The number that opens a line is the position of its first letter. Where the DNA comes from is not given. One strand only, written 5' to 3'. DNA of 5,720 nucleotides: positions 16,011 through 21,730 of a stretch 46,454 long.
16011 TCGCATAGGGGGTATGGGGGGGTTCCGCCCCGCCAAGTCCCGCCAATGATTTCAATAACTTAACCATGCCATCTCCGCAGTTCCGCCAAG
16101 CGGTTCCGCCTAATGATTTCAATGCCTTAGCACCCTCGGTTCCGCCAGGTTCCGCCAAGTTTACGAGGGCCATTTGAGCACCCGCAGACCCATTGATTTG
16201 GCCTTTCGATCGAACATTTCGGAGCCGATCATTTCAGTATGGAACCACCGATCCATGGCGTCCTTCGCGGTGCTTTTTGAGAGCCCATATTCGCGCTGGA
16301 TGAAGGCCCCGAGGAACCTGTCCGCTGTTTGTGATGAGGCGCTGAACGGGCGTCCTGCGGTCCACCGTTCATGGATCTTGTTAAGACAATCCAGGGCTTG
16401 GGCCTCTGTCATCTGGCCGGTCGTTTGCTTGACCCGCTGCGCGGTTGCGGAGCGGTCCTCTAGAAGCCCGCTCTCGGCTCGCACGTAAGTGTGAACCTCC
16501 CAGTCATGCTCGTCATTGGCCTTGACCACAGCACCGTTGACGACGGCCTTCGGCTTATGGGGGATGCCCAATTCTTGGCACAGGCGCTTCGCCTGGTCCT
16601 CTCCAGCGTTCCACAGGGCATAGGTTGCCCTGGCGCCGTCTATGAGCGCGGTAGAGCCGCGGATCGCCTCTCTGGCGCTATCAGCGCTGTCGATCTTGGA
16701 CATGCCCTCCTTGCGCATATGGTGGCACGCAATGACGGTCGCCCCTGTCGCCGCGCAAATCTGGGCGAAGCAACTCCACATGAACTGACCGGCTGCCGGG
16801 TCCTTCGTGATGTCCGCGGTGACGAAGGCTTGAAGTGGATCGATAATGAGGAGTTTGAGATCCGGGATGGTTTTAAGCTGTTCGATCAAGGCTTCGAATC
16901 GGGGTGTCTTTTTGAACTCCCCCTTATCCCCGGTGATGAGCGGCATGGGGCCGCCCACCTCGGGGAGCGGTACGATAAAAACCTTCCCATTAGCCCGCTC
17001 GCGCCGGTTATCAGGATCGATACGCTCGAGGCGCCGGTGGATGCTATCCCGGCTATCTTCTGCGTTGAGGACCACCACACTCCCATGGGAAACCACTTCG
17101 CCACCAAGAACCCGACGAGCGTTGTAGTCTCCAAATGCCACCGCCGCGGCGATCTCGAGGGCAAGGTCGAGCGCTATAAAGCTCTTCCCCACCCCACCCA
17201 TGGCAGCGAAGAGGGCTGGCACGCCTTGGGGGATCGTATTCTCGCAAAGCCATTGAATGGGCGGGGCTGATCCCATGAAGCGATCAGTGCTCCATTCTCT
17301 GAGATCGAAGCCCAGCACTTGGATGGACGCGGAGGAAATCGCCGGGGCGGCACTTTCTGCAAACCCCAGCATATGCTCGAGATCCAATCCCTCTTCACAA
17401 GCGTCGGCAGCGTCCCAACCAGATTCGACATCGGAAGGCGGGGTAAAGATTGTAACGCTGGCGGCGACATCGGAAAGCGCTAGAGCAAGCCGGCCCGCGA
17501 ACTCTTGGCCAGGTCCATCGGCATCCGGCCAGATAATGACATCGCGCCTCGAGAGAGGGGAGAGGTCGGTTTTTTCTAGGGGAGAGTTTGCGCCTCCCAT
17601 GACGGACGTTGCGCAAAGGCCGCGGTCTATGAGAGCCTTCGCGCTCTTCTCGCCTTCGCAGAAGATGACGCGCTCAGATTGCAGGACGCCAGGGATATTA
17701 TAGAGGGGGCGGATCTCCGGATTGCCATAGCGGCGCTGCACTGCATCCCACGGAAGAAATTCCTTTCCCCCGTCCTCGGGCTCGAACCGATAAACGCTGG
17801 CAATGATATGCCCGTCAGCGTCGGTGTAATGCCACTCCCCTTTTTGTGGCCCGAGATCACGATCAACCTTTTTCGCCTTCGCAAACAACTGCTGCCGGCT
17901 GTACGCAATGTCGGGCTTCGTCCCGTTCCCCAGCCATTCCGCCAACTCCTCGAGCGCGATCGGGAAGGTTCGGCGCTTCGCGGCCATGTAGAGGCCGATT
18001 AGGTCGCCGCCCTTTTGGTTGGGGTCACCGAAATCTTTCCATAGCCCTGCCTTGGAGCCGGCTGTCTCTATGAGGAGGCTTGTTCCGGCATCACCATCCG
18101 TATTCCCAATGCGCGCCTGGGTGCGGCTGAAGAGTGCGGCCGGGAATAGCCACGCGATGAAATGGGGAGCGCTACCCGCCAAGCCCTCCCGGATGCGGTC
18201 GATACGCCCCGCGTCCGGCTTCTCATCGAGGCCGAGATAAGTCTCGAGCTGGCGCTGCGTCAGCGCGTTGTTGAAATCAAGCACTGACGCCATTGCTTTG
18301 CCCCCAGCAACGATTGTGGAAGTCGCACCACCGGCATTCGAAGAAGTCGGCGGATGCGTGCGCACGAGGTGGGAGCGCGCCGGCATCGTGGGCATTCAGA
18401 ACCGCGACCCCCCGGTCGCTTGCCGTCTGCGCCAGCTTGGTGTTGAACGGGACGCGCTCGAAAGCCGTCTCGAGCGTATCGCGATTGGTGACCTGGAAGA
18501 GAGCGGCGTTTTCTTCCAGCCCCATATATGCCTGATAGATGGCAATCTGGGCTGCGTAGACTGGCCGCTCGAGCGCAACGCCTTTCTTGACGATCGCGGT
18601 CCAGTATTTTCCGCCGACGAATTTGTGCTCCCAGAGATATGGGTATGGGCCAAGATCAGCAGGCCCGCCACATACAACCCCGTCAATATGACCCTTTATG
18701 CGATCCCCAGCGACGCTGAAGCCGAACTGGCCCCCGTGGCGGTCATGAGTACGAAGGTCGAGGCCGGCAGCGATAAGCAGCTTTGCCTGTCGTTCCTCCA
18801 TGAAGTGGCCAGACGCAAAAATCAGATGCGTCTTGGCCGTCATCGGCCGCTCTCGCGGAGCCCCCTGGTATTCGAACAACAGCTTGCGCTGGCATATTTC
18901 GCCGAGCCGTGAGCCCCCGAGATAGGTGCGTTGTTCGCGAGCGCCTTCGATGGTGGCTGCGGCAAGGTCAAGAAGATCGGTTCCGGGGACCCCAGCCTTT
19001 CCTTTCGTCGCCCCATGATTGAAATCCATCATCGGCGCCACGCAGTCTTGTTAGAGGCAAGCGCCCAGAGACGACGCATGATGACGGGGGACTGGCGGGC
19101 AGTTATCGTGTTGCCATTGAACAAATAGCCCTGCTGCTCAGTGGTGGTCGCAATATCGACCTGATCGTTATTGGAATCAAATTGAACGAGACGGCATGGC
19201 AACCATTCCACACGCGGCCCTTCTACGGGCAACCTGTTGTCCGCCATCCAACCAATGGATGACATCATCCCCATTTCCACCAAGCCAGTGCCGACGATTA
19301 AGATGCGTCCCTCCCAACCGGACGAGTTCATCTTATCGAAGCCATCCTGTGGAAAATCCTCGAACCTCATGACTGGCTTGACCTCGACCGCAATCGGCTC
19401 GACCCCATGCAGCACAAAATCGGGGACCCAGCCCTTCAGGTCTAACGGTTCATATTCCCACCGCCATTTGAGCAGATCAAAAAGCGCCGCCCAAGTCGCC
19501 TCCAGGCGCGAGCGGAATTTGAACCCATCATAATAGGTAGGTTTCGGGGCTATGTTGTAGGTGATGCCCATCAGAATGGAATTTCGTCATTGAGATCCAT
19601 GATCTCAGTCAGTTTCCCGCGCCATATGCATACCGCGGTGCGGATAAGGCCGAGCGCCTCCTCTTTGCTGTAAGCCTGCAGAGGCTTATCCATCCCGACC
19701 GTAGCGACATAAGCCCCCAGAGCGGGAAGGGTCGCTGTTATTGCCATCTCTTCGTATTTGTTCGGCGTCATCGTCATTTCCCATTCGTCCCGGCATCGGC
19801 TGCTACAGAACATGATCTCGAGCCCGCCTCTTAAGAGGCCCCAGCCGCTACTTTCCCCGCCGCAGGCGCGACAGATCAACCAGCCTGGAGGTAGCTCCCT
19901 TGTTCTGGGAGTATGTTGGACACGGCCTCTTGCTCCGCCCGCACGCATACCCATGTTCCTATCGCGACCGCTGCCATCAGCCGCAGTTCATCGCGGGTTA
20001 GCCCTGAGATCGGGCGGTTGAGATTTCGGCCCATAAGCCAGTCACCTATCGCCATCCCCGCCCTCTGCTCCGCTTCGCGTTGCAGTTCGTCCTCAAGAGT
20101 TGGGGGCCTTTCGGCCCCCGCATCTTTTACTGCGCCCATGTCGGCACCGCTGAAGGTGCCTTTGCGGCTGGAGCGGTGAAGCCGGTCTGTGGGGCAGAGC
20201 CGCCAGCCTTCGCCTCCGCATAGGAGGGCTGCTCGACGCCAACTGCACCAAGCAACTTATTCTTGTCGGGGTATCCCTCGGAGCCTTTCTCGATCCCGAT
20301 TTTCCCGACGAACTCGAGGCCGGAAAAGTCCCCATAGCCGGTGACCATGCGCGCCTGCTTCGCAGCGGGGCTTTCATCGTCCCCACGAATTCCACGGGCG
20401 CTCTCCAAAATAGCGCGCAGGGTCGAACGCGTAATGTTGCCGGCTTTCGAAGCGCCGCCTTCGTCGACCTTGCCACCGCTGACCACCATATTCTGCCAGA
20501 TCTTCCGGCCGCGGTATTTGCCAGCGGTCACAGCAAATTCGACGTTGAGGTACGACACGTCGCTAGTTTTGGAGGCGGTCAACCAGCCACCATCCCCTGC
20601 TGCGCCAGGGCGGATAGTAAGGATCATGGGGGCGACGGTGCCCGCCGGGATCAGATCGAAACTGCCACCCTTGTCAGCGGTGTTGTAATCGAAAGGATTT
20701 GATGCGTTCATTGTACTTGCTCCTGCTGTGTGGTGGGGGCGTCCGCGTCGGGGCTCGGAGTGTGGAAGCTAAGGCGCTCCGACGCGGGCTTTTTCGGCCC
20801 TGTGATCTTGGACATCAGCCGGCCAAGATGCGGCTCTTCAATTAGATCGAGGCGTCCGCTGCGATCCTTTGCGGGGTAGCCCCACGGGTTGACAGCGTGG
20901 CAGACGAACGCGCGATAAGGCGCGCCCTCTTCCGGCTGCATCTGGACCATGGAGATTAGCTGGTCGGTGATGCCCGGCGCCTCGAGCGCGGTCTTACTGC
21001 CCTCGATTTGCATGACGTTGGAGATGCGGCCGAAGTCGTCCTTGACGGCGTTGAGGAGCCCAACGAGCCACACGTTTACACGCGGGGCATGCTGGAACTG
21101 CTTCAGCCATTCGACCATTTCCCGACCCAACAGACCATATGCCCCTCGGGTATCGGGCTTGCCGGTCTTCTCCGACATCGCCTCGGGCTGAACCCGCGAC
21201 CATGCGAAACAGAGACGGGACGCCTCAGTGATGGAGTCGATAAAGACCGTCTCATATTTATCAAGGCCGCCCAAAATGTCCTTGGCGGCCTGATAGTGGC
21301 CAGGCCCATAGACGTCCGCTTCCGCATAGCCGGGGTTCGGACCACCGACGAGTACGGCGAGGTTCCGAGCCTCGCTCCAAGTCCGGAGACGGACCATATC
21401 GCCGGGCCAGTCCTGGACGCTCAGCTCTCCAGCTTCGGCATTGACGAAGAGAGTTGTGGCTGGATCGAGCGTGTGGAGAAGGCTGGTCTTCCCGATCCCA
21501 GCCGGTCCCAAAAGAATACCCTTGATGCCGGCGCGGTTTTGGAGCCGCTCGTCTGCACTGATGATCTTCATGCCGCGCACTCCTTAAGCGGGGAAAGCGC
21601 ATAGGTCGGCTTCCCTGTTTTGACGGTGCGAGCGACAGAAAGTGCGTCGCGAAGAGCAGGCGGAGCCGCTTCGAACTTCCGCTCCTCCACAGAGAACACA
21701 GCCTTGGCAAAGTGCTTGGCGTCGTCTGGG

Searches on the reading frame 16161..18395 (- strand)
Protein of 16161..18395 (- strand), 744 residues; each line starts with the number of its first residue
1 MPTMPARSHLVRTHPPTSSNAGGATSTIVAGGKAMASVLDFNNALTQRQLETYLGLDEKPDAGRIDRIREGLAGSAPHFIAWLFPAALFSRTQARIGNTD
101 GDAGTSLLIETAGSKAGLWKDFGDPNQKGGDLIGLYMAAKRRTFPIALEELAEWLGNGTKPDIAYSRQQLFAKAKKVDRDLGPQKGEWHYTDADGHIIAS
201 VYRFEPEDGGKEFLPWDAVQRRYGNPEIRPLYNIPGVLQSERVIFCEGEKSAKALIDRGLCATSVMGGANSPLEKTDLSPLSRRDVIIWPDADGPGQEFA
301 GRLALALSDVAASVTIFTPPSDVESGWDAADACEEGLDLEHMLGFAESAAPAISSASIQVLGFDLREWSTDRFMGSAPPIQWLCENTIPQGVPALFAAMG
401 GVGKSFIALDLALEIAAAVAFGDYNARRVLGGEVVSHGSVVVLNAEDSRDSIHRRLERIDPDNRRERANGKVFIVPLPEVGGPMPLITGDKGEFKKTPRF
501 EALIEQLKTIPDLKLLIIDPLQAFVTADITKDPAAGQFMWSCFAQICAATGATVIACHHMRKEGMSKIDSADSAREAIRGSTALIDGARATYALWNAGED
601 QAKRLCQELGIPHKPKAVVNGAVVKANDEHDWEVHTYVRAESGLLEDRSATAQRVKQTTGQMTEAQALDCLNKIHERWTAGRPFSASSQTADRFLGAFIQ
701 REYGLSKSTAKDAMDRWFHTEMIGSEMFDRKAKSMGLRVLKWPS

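Call 28: search_protein_families(library=pfam, proteins=[window:16161-18395:-], max_evalue=0.01)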
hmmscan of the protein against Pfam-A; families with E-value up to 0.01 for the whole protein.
window:16161-18395:- (744 aa): 2 families
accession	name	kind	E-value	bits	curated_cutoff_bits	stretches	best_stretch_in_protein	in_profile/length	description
PF13481.12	AAA_25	-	9.3e-39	133.5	27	1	365-564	7-194/195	AAA domain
PF13662.12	Toprim_4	-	0.006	17.2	25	0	262-308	23-75/85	Toprim domain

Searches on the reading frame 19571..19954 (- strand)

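Call 28: search_protein_families(library=pfam, proteins=[window:19571-19954:-], max_evalue=0.01)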
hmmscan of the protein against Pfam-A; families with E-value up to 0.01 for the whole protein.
window:19571-19954:- (127 aa): 1 family
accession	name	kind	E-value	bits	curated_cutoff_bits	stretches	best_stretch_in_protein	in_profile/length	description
PF20121.4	DUF6511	-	1.1e-14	55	28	1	63-127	3-69/69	Family of unknown function (DUF6511)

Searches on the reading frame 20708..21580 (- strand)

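Call 28: search_protein_families(library=pfam, proteins=[window:20708-21580:-], max_evalue=0.01)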
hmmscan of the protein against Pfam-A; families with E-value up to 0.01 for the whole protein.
window:20708-21580:- (290 aa): 1 family
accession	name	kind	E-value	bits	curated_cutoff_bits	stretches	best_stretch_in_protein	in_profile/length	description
PF13479.12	AAA_24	-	6e-33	114.8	27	1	18-241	2-195/195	AAA domain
